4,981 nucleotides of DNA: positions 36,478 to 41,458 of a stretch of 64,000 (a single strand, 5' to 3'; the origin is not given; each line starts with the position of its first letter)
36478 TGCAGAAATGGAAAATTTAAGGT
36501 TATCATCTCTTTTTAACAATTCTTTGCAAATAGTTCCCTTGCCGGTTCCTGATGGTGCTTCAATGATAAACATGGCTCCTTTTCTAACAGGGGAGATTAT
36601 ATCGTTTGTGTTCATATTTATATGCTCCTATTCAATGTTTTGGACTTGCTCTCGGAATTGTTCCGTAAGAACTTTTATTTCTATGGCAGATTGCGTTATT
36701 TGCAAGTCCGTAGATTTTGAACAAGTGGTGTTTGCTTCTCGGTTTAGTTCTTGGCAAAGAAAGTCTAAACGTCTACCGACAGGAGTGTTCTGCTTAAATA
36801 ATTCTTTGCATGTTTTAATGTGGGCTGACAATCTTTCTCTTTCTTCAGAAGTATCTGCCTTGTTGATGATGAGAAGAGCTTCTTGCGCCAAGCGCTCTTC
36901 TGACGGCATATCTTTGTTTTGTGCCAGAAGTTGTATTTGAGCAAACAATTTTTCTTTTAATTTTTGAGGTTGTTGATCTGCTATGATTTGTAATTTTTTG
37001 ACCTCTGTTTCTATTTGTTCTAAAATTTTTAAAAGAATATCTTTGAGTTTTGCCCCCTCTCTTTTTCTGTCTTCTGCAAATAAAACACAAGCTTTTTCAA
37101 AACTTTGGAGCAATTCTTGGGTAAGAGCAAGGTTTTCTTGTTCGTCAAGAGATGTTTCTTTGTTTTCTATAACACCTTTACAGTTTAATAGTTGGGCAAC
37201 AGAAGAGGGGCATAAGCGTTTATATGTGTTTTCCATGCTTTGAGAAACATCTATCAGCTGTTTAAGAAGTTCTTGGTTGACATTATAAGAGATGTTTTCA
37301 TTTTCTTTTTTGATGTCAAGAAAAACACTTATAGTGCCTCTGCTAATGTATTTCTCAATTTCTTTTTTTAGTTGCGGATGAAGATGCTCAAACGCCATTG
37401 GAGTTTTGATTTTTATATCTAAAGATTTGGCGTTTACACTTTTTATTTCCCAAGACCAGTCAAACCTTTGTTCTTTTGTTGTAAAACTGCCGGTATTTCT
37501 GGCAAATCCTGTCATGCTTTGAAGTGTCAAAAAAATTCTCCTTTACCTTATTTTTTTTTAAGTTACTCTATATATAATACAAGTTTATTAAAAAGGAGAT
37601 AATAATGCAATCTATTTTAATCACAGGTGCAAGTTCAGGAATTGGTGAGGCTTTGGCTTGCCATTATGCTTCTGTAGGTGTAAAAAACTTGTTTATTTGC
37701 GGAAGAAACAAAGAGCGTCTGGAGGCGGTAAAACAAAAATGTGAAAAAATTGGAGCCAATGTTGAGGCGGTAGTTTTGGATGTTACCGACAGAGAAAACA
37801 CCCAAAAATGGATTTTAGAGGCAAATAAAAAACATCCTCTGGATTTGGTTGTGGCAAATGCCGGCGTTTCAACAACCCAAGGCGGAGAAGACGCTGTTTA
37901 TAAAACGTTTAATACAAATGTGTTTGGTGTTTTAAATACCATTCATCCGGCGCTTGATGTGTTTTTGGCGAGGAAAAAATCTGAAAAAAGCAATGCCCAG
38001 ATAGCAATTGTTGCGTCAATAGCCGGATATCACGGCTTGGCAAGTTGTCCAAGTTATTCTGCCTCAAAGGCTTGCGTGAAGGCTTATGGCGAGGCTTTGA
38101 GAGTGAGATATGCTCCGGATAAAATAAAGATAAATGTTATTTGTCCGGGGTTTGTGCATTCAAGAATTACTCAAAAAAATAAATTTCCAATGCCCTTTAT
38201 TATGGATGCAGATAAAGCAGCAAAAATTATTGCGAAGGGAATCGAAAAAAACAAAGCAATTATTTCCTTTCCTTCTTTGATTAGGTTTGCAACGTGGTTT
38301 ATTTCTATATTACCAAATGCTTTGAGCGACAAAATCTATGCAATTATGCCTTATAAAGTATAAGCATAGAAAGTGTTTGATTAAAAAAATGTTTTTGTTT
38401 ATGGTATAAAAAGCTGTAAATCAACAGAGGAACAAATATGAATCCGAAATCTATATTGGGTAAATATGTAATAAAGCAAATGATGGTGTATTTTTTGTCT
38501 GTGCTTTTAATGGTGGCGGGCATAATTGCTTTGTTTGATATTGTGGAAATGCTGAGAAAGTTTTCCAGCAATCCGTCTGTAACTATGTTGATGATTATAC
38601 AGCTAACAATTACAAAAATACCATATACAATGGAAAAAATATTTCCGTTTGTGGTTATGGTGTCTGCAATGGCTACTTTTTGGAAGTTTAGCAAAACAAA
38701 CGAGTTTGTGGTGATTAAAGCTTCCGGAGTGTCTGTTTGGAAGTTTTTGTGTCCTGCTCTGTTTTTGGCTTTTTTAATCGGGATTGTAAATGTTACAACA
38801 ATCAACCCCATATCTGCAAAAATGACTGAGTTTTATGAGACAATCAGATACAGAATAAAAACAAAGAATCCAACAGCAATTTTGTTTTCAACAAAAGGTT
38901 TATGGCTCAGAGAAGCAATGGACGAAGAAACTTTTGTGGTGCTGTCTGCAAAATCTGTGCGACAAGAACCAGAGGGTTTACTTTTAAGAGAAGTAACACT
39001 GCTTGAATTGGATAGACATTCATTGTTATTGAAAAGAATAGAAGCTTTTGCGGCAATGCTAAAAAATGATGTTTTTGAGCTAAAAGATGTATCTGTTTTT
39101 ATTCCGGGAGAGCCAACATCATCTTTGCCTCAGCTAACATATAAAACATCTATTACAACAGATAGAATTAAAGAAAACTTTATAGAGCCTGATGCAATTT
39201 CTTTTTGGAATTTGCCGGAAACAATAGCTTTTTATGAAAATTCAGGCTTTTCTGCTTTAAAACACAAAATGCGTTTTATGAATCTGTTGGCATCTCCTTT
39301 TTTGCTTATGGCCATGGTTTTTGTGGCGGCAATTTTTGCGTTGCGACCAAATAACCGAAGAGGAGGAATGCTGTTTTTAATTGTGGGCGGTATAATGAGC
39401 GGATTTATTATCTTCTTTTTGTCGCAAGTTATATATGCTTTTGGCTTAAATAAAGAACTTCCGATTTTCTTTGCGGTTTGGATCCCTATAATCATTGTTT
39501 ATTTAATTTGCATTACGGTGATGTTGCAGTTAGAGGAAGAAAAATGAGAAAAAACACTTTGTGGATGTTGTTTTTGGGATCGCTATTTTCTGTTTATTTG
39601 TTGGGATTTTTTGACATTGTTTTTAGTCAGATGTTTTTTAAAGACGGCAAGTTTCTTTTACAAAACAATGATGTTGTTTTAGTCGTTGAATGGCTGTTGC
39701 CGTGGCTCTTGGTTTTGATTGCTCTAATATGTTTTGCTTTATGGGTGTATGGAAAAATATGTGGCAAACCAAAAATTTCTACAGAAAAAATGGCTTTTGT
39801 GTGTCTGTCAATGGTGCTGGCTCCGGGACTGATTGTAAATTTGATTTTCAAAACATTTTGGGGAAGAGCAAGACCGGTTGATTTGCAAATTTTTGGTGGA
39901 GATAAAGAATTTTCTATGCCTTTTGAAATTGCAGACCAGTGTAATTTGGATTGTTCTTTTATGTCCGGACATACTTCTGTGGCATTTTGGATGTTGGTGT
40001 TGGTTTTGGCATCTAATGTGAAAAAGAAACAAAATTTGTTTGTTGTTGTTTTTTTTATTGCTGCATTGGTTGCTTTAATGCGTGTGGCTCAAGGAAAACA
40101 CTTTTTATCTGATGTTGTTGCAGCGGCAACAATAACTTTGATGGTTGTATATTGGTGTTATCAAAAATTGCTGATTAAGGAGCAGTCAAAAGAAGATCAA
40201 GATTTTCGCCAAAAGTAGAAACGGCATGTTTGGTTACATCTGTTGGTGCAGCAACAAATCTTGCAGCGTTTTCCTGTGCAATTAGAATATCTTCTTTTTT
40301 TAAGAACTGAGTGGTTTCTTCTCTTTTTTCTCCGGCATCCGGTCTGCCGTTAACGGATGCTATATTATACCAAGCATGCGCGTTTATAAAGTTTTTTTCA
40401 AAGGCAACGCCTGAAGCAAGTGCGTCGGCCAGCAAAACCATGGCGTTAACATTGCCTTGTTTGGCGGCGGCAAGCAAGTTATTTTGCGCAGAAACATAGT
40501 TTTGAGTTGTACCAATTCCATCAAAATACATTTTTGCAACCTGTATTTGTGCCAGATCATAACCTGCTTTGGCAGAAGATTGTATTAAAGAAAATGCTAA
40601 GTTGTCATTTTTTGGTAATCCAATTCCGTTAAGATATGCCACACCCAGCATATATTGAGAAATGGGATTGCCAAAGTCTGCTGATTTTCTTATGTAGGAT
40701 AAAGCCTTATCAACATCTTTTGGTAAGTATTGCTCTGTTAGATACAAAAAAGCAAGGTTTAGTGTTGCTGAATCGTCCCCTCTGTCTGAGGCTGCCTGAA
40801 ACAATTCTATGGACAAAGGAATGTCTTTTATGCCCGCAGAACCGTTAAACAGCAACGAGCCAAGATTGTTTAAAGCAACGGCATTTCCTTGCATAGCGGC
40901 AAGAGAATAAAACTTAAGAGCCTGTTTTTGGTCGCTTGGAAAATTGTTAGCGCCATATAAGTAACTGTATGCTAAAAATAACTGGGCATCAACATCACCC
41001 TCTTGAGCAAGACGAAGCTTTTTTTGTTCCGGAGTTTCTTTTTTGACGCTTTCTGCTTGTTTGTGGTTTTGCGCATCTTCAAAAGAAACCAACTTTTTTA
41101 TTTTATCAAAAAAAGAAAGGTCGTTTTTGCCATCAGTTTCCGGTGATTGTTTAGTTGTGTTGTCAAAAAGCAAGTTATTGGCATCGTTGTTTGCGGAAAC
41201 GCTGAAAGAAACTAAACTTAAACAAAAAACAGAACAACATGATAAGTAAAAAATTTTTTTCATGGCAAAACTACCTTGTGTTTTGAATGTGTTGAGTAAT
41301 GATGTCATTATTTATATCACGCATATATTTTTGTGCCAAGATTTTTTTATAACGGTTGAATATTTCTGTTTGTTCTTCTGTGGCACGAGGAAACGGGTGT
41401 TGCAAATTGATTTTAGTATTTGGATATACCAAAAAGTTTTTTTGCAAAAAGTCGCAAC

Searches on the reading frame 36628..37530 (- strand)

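Call 39: search_protein_families(library=ncbifam, proteins=[window:36628-37530:-], max_evalue=1e-10)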
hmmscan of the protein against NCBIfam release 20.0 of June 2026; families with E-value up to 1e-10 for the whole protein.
window:36628-37530:- (300 aa): 1 family
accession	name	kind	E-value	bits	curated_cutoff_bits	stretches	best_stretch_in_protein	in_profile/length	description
TIGR00255.1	TIGR00255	hypoth_equivalog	7.6e-65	219.4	167.5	1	3-300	2-291/291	YicC/YloC family endoribonuclease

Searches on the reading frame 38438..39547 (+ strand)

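Call 39: search_protein_families(library=ncbifam, proteins=[window:38438-39547:+], max_evalue=1e-10)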
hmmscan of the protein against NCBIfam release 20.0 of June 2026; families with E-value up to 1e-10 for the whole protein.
window:38438-39547:+ (369 aa): 2 families
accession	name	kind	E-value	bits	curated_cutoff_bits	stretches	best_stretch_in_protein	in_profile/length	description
TIGR04408.1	LptG_lptG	equivalog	2.1e-72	243.7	240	1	6-363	1-349/351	LPS export ABC transporter permease LptG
TIGR04407.1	LptF_YjgP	equivalog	4.5e-19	68.4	230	1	6-147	1-141/347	LPS export ABC transporter permease LptF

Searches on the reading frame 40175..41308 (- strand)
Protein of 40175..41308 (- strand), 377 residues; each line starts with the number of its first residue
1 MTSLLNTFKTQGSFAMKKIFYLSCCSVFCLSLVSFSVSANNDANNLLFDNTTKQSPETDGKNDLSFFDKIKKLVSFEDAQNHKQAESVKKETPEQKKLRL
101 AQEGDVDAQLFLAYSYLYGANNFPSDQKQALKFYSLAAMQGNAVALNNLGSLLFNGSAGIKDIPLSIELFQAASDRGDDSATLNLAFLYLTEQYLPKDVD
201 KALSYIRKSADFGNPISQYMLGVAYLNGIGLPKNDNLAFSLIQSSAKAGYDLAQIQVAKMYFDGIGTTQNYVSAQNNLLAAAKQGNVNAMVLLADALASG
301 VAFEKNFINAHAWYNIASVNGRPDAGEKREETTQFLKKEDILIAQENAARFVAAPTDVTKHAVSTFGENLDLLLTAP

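Call 39: search_protein_families(library=ncbifam, proteins=[window:40175-41308:-], max_evalue=1e-10)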
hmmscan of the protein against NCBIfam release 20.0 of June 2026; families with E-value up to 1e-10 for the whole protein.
window:40175-41308:- (377 aa): 3 families
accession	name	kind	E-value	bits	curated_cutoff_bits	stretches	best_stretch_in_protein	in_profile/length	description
NF033786.1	phenyl_MerG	equivalog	1.7e-14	54.3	350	0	206-345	56-204/217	phenylmercury resistance protein MerG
NF038194.1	AlgK_TPR_lipo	equivalog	1.3e-13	50.4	700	0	198-346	281-428/448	alginate biosynthesis TPR repeat lipoprotein AlgK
NF047621.1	FlgprotMotXVib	equivalog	1.9e-11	43.8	330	0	124-208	89-173/211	flagellar protein MotX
